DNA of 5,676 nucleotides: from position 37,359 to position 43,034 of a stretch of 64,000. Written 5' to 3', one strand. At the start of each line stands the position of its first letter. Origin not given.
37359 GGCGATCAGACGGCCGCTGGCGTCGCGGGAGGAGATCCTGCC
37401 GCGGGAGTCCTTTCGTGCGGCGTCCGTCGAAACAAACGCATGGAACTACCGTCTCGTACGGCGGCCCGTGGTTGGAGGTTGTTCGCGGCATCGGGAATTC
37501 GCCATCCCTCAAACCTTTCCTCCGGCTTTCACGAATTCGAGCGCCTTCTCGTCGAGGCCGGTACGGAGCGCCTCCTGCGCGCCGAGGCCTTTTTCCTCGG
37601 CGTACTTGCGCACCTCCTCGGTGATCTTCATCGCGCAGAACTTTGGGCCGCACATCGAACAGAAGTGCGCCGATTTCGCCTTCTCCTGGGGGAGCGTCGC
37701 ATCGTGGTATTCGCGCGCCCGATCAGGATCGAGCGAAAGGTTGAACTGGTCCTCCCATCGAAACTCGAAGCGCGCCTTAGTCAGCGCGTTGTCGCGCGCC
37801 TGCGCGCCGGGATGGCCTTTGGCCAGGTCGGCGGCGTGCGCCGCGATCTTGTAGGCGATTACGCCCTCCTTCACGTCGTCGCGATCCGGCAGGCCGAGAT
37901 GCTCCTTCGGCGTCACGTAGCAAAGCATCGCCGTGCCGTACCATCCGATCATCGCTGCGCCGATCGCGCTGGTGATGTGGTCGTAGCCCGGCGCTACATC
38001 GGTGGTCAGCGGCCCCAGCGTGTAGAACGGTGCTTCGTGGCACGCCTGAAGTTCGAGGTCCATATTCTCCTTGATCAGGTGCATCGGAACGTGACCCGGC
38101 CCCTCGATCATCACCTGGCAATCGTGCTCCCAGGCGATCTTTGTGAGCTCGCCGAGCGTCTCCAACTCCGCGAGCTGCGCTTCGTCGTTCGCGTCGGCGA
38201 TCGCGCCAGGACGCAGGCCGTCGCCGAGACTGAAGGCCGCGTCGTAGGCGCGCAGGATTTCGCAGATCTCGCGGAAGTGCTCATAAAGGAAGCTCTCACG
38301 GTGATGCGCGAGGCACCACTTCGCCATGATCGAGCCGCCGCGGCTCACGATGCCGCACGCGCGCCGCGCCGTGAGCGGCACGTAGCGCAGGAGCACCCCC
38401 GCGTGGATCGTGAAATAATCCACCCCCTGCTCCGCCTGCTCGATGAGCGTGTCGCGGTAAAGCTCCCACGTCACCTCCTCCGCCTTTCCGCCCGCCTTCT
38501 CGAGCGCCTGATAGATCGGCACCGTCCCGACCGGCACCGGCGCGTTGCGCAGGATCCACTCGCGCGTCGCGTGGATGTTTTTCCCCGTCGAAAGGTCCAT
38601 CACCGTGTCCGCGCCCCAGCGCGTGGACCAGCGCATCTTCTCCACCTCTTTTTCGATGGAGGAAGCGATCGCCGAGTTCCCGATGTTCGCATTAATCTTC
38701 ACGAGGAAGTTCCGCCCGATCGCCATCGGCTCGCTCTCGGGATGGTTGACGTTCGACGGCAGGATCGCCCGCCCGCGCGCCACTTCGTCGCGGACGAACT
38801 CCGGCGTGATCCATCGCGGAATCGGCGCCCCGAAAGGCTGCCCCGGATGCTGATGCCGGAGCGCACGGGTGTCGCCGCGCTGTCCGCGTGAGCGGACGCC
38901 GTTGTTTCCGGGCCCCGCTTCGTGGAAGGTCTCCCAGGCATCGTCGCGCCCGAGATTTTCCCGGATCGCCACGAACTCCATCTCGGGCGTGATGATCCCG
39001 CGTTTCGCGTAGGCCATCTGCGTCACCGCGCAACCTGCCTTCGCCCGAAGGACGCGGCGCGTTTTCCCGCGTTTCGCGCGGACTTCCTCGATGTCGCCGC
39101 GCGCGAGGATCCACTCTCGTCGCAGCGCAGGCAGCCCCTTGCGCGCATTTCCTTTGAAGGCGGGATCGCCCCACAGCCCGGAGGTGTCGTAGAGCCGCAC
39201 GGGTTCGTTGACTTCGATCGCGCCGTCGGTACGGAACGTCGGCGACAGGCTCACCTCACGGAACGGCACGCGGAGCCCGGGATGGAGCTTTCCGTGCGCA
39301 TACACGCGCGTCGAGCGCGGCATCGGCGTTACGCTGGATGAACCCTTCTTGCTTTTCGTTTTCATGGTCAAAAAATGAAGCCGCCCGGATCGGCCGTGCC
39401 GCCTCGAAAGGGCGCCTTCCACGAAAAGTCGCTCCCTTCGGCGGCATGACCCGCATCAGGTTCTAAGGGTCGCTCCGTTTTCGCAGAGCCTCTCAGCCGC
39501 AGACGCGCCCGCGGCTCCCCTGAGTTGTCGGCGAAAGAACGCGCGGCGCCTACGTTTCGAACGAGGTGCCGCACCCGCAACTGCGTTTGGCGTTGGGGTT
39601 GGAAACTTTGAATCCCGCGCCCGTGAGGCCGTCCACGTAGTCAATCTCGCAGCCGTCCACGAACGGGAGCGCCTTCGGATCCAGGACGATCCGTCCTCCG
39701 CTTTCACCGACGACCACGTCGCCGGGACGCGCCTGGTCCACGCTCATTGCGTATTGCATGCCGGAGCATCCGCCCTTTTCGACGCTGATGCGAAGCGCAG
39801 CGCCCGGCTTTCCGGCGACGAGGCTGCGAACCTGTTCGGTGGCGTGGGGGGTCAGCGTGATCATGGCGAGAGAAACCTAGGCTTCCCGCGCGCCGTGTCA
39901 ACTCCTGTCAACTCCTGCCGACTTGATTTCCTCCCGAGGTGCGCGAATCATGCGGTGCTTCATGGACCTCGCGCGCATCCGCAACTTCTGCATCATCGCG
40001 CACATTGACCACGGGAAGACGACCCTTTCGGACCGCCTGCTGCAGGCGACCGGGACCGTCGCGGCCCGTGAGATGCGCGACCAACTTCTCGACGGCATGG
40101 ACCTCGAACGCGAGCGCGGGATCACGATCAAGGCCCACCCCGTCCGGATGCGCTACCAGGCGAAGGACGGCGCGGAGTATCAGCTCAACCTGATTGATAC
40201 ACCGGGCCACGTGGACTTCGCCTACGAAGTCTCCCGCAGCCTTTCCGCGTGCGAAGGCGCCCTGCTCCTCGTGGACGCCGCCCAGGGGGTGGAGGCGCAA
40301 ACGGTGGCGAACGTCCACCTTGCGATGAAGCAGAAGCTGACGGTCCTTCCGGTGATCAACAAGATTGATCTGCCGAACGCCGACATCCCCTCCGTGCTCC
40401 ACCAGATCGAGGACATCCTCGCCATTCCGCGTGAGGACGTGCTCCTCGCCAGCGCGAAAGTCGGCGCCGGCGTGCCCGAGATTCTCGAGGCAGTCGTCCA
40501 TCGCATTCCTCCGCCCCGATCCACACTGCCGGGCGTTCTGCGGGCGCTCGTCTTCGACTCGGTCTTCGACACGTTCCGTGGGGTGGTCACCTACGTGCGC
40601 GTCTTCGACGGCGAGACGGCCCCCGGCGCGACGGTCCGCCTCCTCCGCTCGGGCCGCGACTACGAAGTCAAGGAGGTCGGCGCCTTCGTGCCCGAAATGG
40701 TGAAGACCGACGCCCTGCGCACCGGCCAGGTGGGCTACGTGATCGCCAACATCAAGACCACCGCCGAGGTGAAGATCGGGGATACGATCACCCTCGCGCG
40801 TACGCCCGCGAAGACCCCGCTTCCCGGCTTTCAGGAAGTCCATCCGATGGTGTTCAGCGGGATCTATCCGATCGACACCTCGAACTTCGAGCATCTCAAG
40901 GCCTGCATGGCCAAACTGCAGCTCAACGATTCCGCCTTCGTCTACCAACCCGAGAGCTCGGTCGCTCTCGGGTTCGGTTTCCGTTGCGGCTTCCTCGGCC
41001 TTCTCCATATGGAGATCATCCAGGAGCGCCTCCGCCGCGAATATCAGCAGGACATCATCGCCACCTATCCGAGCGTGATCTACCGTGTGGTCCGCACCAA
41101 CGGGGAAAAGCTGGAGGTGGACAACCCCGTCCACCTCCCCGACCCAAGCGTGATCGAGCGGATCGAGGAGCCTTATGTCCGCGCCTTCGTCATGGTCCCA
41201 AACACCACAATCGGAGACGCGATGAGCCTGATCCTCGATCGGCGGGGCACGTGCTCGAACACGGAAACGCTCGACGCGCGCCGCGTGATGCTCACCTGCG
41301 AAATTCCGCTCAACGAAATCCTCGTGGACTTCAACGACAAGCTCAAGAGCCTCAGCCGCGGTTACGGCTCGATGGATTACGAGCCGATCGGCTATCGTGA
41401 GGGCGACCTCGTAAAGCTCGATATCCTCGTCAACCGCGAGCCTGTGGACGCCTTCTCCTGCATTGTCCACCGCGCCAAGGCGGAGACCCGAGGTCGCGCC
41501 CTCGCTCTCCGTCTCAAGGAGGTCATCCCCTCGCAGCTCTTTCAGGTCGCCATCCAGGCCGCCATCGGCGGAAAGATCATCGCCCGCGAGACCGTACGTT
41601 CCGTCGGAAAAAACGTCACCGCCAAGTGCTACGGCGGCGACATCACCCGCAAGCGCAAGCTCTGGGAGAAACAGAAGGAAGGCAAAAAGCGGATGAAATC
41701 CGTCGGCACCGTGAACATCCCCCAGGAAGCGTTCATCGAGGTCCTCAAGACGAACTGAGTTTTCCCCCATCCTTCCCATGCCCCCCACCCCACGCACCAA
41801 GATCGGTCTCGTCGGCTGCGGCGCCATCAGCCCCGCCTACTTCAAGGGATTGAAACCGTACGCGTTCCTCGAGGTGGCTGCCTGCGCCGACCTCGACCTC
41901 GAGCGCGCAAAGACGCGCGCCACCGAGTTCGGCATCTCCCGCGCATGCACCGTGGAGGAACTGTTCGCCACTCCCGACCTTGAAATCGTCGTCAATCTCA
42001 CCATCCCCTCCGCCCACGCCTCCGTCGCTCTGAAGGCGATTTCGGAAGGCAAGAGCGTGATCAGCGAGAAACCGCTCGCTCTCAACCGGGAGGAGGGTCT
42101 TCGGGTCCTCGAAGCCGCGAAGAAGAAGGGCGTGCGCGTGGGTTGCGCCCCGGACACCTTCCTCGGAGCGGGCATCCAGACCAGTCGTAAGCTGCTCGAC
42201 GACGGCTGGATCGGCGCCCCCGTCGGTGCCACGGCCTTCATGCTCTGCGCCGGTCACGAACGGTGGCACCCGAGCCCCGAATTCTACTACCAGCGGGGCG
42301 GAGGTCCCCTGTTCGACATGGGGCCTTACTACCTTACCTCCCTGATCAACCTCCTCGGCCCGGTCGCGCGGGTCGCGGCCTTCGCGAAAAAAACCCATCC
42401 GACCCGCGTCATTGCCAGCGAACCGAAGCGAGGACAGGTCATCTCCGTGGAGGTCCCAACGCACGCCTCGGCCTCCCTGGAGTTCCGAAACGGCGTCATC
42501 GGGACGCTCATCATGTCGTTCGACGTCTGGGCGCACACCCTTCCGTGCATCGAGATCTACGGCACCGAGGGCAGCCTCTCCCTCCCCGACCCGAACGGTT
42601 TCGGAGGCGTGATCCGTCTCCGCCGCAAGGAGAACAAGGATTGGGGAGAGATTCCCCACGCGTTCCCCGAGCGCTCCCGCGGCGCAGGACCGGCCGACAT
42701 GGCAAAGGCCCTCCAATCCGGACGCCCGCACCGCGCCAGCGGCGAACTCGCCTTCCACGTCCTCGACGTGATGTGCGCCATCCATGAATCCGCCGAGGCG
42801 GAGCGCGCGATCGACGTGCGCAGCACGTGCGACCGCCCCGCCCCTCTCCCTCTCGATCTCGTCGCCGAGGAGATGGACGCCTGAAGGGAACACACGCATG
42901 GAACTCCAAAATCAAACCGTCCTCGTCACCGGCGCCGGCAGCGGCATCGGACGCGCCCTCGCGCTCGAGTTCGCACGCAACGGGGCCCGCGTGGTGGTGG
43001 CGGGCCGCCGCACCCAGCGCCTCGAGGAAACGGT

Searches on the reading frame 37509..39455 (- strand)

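Call 45: search_protein_families(library=pfam, proteins=[window:37509-39455:-], max_evalue=0.001)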
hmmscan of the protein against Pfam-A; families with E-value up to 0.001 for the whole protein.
window:37509-39455:- (648 aa): 2 families
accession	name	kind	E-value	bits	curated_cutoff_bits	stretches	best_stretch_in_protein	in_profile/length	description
PF01964.24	ThiC_Rad_SAM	-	7.3e-186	618.4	25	1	145-613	1-419/420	Radical SAM ThiC family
PF13667.11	ThiC-associated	-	8e-25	86.9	27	1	44-123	1-81/81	ThiC-associated domain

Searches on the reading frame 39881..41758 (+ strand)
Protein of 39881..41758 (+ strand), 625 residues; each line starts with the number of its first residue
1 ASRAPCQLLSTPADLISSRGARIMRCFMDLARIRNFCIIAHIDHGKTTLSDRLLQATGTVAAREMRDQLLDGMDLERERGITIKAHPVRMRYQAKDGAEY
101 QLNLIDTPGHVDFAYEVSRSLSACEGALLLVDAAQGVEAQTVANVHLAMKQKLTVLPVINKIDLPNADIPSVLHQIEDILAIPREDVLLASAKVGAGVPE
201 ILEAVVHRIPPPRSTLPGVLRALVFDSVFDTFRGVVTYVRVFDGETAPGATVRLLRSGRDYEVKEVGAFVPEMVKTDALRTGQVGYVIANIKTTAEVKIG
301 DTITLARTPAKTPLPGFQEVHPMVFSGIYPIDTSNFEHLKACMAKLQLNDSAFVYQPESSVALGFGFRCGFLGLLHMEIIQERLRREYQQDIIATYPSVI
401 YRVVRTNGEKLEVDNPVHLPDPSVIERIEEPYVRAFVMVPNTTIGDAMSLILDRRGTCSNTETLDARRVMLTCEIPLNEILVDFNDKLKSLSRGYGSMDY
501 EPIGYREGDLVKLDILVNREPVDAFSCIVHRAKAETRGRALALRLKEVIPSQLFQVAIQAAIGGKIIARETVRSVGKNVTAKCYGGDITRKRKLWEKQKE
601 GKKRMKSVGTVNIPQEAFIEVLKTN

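Call 45: search_protein_families(library=pfam, proteins=[window:39881-41758:+], max_evalue=0.001)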
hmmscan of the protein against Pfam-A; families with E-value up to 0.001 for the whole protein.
window:39881-41758:+ (625 aa): 5 families
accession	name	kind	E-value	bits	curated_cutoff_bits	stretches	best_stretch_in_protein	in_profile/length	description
PF00009.33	GTP_EFTU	-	4.9e-54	183.2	26.5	1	32-211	2-188/188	Elongation factor Tu GTP binding domain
PF06421.17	LepA_C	-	3.4e-48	162.6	29.7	1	517-623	1-107/107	GTP-binding protein LepA C-terminus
PF00679.30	EFG_C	-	7.1e-21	74.5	27.9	1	428-514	2-87/89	Elongation factor G C-terminus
PF03144.31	GTP_EFTU_D2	-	4.1e-10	40.4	30.3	1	234-304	1-73/73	Elongation factor Tu domain 2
PF22042.2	EF-G_D2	-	0.00085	19.8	27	0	221-304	3-82/84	Elongation factor G domain 2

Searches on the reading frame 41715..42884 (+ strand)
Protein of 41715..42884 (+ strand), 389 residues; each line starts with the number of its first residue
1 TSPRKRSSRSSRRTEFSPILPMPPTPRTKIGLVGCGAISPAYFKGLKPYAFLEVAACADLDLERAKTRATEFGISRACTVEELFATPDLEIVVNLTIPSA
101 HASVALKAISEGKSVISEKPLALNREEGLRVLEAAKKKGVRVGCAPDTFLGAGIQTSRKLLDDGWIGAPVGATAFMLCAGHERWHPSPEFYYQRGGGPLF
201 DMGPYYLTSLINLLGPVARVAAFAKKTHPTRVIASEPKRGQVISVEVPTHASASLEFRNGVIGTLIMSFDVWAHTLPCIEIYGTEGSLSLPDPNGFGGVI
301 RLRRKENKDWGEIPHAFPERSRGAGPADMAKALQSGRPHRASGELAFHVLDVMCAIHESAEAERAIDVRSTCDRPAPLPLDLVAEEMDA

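Call 45: search_protein_families(library=pfam, proteins=[window:41715-42884:+], max_evalue=0.001)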
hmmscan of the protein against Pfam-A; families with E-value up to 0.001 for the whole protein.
window:41715-42884:+ (389 aa): 4 families
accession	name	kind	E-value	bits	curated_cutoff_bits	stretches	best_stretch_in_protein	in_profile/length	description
PF22725.1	GFO_IDH_MocA_C3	-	1.7e-23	83.4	27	1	155-288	2-123/124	GFO/IDH/MocA C-terminal domain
PF01408.29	GFO_IDH_MocA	-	3.9e-19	70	24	1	29-143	2-117/120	Oxidoreductase family, NAD-binding Rossmann fold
PF03447.22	NAD_binding_3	-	8.5e-09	36.6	24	1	34-142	1-113/116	Homoserine dehydrogenase, NAD binding domain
PF02894.22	GFO_IDH_MocA_C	-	7e-07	29.7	22.9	1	159-366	2-216/218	Oxidoreductase family, C-terminal alpha/beta domain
